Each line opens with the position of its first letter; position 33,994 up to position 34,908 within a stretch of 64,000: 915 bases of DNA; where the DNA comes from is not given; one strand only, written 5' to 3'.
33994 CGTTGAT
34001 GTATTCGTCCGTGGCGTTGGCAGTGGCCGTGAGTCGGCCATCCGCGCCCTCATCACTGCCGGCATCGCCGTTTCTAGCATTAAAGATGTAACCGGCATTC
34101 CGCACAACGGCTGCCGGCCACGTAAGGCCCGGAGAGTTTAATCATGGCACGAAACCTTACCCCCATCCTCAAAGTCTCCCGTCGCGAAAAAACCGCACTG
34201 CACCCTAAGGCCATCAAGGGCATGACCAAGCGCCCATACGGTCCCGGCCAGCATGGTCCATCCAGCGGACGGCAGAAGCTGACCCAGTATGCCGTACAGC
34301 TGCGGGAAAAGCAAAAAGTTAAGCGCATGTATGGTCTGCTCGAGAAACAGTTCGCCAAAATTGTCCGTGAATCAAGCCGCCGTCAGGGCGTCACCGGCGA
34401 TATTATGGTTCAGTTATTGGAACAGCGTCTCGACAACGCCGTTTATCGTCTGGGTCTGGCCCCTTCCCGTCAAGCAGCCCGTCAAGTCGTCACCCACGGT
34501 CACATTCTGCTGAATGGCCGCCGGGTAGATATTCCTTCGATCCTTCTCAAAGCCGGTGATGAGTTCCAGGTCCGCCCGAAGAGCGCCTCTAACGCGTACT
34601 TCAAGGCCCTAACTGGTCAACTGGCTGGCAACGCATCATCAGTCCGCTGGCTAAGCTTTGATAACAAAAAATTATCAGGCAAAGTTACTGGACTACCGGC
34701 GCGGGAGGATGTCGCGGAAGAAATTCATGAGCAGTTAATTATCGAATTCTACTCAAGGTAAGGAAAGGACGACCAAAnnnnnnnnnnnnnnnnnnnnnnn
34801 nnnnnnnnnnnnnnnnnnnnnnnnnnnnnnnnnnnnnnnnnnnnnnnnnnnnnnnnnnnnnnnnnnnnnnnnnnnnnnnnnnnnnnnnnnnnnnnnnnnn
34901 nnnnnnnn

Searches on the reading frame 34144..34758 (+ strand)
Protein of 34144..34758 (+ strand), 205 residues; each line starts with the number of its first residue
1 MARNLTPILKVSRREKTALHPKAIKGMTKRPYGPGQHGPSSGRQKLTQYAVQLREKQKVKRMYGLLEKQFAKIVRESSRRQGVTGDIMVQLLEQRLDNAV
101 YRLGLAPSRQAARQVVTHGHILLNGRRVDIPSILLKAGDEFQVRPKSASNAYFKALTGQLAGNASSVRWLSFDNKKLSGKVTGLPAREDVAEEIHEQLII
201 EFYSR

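Call 76: search_protein_families(library=pfam, proteins=[window:34144-34758:+], max_evalue=0.00001)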
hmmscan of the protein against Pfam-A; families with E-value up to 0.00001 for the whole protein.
window:34144-34758:+ (205 aa): 2 families
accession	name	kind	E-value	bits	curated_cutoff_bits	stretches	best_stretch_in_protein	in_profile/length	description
PF00163.24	Ribosomal_S4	-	1.5e-21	77.3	23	1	6-93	4-95/95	Ribosomal protein S4/S9 N-terminal domain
PF01479.30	S4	-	1e-17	64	22.8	1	94-140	1-47/48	S4 domain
